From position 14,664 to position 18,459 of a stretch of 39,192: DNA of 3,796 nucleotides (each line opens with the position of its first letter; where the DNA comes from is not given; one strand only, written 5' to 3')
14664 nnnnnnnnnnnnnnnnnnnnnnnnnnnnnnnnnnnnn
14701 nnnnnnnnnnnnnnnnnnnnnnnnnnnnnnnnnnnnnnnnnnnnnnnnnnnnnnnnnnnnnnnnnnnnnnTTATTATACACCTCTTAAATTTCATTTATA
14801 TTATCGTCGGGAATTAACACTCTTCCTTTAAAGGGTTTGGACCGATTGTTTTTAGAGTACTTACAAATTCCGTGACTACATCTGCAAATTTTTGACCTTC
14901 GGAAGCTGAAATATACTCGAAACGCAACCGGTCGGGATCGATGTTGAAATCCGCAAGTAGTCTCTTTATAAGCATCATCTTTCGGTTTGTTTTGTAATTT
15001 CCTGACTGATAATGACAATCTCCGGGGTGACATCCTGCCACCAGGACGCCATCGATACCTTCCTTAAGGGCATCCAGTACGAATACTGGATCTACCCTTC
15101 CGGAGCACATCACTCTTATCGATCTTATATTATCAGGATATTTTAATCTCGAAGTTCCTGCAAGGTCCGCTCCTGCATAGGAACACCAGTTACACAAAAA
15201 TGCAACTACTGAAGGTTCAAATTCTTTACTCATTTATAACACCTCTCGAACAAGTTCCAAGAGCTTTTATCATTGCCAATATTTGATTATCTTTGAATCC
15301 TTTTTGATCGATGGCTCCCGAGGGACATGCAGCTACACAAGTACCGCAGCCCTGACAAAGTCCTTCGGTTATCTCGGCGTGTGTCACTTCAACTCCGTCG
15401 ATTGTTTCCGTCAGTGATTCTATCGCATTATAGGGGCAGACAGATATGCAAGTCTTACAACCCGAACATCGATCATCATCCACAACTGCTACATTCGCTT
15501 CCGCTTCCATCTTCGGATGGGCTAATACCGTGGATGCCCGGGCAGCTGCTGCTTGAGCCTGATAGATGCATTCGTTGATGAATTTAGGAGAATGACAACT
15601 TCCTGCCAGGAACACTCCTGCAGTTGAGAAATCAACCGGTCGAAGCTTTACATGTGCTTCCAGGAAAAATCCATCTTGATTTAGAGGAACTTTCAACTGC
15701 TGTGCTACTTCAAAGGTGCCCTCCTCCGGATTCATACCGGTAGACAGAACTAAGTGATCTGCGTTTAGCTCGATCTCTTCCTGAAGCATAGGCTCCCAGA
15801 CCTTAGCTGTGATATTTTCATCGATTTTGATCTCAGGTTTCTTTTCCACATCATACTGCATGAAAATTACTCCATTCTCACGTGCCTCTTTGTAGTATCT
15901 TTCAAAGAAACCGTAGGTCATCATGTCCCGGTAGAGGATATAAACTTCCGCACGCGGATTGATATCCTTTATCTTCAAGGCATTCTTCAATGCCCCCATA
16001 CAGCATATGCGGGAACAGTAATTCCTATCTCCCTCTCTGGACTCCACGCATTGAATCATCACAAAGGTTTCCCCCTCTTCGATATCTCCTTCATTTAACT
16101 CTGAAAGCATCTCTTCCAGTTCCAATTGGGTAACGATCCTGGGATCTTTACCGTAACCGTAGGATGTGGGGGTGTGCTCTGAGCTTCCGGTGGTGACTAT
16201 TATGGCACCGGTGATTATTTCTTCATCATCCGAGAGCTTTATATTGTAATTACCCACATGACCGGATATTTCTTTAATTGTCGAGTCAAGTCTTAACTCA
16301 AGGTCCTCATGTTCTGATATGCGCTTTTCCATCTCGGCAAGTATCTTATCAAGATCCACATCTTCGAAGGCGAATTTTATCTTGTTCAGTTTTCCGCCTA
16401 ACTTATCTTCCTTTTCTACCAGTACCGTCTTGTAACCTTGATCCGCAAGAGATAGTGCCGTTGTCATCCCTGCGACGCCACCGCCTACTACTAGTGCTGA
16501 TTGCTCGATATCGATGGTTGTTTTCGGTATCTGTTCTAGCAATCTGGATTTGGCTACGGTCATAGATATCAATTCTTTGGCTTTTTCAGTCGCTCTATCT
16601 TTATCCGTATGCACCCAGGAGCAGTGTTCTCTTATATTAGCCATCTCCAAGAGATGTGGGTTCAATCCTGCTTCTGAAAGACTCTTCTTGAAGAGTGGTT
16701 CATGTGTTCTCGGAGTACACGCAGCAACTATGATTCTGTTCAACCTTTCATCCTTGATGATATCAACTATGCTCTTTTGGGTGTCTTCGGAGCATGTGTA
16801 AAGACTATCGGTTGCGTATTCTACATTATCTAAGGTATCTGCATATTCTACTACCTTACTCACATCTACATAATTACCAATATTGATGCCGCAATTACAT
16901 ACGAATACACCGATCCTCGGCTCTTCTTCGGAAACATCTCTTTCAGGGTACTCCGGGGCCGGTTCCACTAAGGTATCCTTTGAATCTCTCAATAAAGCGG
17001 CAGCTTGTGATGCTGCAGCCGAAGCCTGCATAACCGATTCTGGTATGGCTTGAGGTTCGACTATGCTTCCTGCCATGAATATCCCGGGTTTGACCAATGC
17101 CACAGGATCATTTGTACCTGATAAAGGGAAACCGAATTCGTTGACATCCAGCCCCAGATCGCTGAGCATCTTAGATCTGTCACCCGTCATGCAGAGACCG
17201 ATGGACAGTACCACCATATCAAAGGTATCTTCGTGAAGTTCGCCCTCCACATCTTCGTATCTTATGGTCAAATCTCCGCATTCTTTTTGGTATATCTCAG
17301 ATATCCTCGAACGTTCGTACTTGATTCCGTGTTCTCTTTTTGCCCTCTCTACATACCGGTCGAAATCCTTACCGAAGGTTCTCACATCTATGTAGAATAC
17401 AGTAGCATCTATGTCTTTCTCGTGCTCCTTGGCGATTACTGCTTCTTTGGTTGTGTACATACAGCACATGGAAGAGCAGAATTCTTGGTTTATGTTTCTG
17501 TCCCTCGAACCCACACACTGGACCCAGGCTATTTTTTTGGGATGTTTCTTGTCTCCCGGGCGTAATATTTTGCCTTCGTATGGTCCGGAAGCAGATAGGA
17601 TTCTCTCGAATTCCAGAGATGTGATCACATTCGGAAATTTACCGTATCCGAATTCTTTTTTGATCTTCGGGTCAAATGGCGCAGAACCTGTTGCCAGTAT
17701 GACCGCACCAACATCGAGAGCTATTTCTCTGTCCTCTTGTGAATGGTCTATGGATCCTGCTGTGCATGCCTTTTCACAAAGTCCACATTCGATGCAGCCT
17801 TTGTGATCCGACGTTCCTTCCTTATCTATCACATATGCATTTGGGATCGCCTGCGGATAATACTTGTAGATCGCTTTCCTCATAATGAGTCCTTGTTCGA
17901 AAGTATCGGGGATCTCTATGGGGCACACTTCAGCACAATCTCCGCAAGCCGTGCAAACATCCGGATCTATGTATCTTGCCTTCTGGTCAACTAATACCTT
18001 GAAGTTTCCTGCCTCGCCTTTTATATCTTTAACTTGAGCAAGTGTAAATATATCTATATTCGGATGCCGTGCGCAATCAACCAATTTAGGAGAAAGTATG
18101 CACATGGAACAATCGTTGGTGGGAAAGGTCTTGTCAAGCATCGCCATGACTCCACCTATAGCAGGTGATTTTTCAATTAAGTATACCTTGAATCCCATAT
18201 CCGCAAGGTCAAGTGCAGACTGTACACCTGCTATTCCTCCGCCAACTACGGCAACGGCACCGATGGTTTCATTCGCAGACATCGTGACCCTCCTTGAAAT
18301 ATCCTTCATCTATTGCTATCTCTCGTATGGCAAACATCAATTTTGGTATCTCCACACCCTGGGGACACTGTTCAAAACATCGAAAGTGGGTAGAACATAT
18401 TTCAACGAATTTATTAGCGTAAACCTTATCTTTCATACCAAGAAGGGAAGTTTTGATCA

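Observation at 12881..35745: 23-kb single-strand array joining a beta-oxidation/butyrate set to three different electron-bifurcation families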

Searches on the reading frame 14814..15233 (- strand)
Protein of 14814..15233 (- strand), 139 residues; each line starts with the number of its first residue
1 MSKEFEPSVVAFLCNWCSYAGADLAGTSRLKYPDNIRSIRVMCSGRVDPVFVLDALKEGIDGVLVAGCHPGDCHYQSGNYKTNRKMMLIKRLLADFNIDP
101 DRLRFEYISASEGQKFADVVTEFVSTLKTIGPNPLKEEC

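Call 4: search_protein_families(library=pfam, proteins=[window:14814-15233:-], max_evalue=0.001)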
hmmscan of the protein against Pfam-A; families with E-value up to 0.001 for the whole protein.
window:14814-15233:- (139 aa): 1 family
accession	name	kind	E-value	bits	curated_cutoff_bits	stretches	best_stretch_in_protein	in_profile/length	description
PF02662.21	FlpD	-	3.1e-55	185.9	22.3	1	9-131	1-123/123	Methyl-viologen-reducing hydrogenase, delta subunit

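Call 69: search_protein_families(library=ncbifam, proteins=[window:14814-15233:-], max_evalue=1e-10)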
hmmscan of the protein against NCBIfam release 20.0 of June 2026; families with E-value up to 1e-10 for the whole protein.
window:14814-15233:- (139 aa): 3 families
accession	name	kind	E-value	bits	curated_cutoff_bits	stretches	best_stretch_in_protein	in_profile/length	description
NF040770.1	hetero_SS_HdrA2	exception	2e-55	188.3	1100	1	3-133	644-774/777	CoB-CoM heterodisulfide reductase HdrA2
NF045873.1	F420_non_VhuD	exception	3.7e-40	137.1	215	1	6-136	1-131/132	F420-non-reducing hydrogenase iron-sulfur subunit VhuD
NF041891.1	hdrA_Methbact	equivalog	1.2e-15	56.8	1300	1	3-129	640-760/762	ferredoxin:CoB-CoM heterodisulfide reductase subunit HdrA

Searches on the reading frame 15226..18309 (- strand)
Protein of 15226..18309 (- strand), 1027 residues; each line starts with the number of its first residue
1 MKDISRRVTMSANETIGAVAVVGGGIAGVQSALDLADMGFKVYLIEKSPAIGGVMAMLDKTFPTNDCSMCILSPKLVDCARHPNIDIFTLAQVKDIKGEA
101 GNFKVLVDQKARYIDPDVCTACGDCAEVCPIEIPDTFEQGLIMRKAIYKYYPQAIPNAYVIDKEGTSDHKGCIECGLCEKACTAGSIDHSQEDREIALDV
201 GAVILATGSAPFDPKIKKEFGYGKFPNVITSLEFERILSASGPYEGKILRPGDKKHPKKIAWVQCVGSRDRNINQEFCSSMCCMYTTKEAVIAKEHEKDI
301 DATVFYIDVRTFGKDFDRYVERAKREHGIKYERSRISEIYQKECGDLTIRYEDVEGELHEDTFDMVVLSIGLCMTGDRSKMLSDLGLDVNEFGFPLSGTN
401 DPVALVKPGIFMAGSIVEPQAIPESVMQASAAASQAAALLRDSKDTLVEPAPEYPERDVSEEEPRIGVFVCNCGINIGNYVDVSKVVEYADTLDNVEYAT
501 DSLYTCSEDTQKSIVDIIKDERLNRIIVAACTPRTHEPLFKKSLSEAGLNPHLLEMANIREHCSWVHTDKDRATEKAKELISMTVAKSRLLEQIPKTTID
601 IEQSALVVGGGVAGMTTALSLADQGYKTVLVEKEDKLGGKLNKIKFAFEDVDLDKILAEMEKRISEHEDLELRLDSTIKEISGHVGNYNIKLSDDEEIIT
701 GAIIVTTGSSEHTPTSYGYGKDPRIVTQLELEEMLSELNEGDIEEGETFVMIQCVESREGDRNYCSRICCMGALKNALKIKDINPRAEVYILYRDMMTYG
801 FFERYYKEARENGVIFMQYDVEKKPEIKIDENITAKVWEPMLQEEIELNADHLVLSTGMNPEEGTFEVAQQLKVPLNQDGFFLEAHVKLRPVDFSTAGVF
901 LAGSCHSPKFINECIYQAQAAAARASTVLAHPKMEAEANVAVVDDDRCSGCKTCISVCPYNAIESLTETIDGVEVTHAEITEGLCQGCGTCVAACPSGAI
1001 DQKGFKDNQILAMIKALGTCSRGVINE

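Call 4: search_protein_families(library=pfam, proteins=[window:15226-18309:-], max_evalue=0.001)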
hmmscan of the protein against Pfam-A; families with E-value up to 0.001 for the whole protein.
window:15226-18309:- (1027 aa): 30 families (the best 25 are shown)
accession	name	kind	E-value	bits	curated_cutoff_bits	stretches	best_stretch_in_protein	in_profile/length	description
PF07992.20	Pyr_redox_2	-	3.4e-31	109.2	26.1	4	606-918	4-284/291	Pyridine nucleotide-disulphide oxidoreductase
PF00037.32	Fer4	-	1.9e-21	75.4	21.1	3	942-964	2-24/24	4Fe-4S binding domain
PF12831.13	FAD_oxidored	-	2.2e-17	63.9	27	2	19-56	2-39/416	FAD dependent oxidoreductase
PF12838.12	Fer4_7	-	8e-16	58.7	27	1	947-999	1-52/52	4Fe-4S dicluster domain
PF13450.12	NAD_binding_8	-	1.3e-15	57.8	21.9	2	607-646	1-40/68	NAD(P)-binding Rossmann-like domain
PF13237.11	Fer4_10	-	1.4e-14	54.2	25.5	2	942-996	3-53/53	4Fe-4S dicluster domain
PF01266.30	DAO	-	1.9e-14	54.4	27.9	2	606-638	3-35/353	FAD dependent oxidoreductase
PF13187.11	Fer4_9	-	7.5e-14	51.9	27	2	947-1000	1-52/52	4Fe-4S dicluster domain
PF12797.12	Fer4_2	-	9.8e-14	50.7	24.5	1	112-130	3-21/22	4Fe-4S binding domain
PF12837.12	Fer4_6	-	2.5e-13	49.7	25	2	978-1000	2-24/24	4Fe-4S binding domain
PF13484.11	Fer4_16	-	3.1e-13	50.7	30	0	119-184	2-65/66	4Fe-4S double cluster binding domain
PF00890.30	FAD_binding_2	-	5.5e-13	49.3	20.4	2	605-641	2-38/414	FAD binding domain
PF14697.11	Fer4_21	-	3.7e-12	46.6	35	2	941-1000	1-57/59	4Fe-4S dicluster domain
PF01134.28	GIDA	-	6.8e-12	45.6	22.1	1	19-47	2-30/391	Glucose inhibited division protein A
PF03486.20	HI0933_like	-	2.7e-11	43.8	50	1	605-641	3-39/244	HI0933-like protein Rossmann domain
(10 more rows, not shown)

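Call 6: search_protein_families(library=ncbifam, proteins=[window:15226-18309:-], max_evalue=0.00001)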
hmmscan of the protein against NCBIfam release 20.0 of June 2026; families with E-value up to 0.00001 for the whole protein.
window:15226-18309:- (1027 aa): 126 families (the best 25 are shown)
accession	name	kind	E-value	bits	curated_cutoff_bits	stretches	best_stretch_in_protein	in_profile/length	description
NF040770.1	hetero_SS_HdrA2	exception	0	1011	1100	3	17-443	140-563/777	CoB-CoM heterodisulfide reductase HdrA2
NF041778.1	hetero_SS_HdrA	equivalog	1.6e-226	753.8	1400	3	19-449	145-579/771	ferredoxin:CoB-CoM heterodisulfide reductase subunit HdrA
NF041891.1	hdrA_Methbact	equivalog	5.4e-223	742.4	1300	3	8-442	125-558/762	ferredoxin:CoB-CoM heterodisulfide reductase subunit HdrA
NF009410.0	PRK12771.1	subfamily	8.4e-22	77.4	516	2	9-55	131-177/566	NAD(P)-binding protein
NF005560.0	PRK07233.1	equivalog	9.9e-16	57.6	252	2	19-59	3-43/435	hypothetical protein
TIGR03467.1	HpnE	equivalog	1.1e-15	57.9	283.05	2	606-642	2-38/430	hydroxysqualene dehydroxylase HpnE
TIGR03997.1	mycofact_OYE_2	equivalog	1.1e-15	57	793.15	1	602-866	379-609/645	mycofactocin system FadH/OYE family oxidoreductase 2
NF041087.1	bile_acid_BaiCD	equivalog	2.1e-15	55.9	825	1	601-679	379-456/642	bile acid Fe-S flavoenzyme BaiCD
NF042909.1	FMH_DH_FwdF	exception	2.8e-14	53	375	2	942-1002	253-313/336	tungsten-dependent formylmethanofuran dehydrogenase subunit FwdF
NF045599.1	bili_reduct_long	exception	3.5e-14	52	750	1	602-679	381-457/641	bilirubin reductase, long form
NF045637.1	carotdesatCrtDProt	equivalog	4.3e-14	51.9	580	1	606-652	2-48/485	1-hydroxycarotenoid 3,4-desaturase CrtD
NF009409.0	PRK12770.1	subfamily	6.2e-14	51.8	343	0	13-56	15-58/360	putative glutamate synthase subunit beta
TIGR02734.1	crtI_fam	subfamily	8.4e-14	51.1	238.1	1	605-644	1-40/504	phytoene desaturase family protein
TIGR04105.1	FeFe_hydrog_B1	subfamily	9.5e-14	50.9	450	1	935-1017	131-218/462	monomeric [FeFe] hydrogenase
TIGR00275.1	TIGR00275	subfamily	7.2e-13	48.1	183.8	0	606-641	2-37/401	aminoacetone oxidase family FAD-binding enzyme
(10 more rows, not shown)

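Call 43: search_solved_structures(query=window:15226-18309:-, max_evalue=1e-10)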
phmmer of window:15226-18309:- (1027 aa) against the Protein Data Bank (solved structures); distinct sequences matched with E-value up to 1e-10: 10.
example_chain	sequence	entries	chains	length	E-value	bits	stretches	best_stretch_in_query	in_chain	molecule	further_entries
5odc_A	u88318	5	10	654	1.1e-217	728.5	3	20-387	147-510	Heterodisulfide reductase, subunit A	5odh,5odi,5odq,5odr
8rvu_a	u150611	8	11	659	3.1e-207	694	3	20-377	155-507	H(2):CoB-CoM heterodisulfide,ferredoxin reductase subunit A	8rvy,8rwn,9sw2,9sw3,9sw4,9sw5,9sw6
8rvv_A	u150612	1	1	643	1.6e-202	678.3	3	20-372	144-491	H(2):CoB-CoM heterodisulfide,ferredoxin reductase subunit A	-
9sfi_A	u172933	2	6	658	2.1e-182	611.7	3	21-388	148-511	CoB--CoM heterodisulfide reductase iron-sulfur subunit A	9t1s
7bkb_A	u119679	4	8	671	2.7e-167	561.7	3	21-353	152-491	CoB--CoM heterodisulfide reductase iron-sulfur subunit A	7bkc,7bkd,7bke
6tjr_A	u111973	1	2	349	2.1e-46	161.6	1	197-441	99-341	Fumarate reductase/succinate dehydrogenase flavoprotein domain protein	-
5t5i_F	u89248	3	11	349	2.3e-13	52.2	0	941-1007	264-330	Tungsten formylmethanofuran dehydrogenase subunit fwdF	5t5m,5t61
9sw6_H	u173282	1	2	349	6.5e-13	50.7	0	941-1009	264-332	Tungsten formylmethanofuran dehydrogenase, subunit F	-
9sfi_T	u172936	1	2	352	6.5e-11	44.1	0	941-1010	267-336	4Fe-4S ferredoxin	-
9sw6_G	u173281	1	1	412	6.8e-11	44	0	936-1003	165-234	Polyferredoxin protein MvhB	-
